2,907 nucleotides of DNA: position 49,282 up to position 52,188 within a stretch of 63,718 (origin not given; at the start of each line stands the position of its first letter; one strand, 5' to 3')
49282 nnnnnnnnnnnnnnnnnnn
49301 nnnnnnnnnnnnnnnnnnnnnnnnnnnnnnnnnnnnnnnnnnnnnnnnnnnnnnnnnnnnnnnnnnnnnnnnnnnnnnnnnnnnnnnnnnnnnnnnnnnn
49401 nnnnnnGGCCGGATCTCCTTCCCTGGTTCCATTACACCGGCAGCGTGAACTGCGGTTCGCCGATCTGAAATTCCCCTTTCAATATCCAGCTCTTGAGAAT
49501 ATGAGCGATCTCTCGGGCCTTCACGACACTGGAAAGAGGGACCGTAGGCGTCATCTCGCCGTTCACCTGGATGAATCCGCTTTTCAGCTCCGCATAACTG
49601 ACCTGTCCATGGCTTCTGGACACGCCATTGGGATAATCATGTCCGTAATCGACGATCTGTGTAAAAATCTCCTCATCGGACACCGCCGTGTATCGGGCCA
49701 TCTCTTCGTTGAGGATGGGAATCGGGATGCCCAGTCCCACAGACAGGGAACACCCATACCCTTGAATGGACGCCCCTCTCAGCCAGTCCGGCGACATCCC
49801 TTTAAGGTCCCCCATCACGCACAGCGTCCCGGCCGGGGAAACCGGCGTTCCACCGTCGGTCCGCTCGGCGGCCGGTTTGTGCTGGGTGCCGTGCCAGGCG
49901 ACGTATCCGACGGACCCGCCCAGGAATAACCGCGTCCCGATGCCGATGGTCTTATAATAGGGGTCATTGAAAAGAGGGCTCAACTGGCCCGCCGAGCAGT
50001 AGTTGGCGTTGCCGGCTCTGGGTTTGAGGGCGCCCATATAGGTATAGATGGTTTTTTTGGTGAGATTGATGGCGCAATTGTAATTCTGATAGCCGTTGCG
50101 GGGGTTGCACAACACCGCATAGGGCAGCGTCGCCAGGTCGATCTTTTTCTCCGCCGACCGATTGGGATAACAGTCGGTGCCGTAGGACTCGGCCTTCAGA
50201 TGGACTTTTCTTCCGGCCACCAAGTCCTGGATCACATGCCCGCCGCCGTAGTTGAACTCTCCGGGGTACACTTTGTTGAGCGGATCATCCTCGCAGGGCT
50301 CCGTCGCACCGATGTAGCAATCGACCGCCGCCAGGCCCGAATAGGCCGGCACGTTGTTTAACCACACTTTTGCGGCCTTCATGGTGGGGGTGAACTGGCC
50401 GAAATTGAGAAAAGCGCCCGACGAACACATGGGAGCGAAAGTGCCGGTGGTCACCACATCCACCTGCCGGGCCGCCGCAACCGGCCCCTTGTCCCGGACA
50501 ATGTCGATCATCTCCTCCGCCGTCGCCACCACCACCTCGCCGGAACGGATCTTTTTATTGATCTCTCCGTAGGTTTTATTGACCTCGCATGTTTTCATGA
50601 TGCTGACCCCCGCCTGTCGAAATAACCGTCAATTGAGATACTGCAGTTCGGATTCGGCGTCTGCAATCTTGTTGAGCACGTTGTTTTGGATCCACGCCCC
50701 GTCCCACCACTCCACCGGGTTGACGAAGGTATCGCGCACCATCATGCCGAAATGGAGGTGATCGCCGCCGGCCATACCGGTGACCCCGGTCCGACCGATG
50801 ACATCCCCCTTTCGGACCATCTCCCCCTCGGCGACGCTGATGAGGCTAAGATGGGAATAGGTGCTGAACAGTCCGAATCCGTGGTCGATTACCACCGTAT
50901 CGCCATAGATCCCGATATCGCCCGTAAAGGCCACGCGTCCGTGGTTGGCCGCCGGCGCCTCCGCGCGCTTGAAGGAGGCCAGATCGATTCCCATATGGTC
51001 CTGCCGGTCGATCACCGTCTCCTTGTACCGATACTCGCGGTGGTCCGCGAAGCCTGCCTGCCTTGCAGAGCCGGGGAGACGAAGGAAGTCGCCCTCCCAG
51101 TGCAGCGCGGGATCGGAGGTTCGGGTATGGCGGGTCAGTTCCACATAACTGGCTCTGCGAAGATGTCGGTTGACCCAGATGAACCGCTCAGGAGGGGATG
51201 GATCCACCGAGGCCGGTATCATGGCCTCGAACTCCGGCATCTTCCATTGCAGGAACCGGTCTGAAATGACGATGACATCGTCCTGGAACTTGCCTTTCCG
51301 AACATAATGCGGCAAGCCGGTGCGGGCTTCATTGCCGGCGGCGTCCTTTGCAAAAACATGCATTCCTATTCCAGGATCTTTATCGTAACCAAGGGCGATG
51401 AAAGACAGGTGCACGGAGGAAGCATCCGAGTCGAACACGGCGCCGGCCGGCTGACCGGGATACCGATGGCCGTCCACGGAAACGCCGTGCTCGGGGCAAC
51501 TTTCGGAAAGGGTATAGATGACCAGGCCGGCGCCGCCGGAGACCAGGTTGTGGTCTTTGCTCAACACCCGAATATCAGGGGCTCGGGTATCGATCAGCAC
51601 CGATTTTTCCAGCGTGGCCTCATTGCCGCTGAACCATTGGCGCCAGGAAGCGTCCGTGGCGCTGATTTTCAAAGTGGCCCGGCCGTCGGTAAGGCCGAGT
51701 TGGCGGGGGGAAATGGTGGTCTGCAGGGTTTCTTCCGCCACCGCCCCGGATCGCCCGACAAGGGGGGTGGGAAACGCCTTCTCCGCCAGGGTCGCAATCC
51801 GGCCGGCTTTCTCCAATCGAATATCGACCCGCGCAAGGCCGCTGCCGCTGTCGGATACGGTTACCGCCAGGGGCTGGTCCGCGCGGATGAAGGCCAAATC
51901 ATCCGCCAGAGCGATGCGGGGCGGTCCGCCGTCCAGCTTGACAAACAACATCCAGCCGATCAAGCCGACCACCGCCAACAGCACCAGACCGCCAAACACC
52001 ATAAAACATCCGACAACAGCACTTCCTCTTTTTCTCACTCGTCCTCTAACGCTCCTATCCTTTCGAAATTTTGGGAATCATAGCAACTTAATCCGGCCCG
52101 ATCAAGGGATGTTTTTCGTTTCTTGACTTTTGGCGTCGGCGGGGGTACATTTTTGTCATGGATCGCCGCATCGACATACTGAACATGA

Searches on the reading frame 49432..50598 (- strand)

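Call 68: search_protein_families(library=pfam, proteins=[window:49432-50598:-], max_evalue=0.00001)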
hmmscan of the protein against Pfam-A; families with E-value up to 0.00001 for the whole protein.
window:49432-50598:- (388 aa): 1 family
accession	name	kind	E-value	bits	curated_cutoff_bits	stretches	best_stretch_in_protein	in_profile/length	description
PF01837.22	HcyBio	-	8.5e-156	518.6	26.2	1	22-379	1-349/349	Homocysteine biosynthesis enzyme, sulfur-incorporation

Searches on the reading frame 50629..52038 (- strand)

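Call 68: search_protein_families(library=pfam, proteins=[window:50629-52038:-], max_evalue=0.00001)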
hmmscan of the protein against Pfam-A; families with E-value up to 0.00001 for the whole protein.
window:50629-52038:- (469 aa): 1 family
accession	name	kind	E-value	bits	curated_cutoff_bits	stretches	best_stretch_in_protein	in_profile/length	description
PF01551.29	Peptidase_M23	-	9.7e-24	83.8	28.7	1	347-441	2-96/96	Peptidase family M23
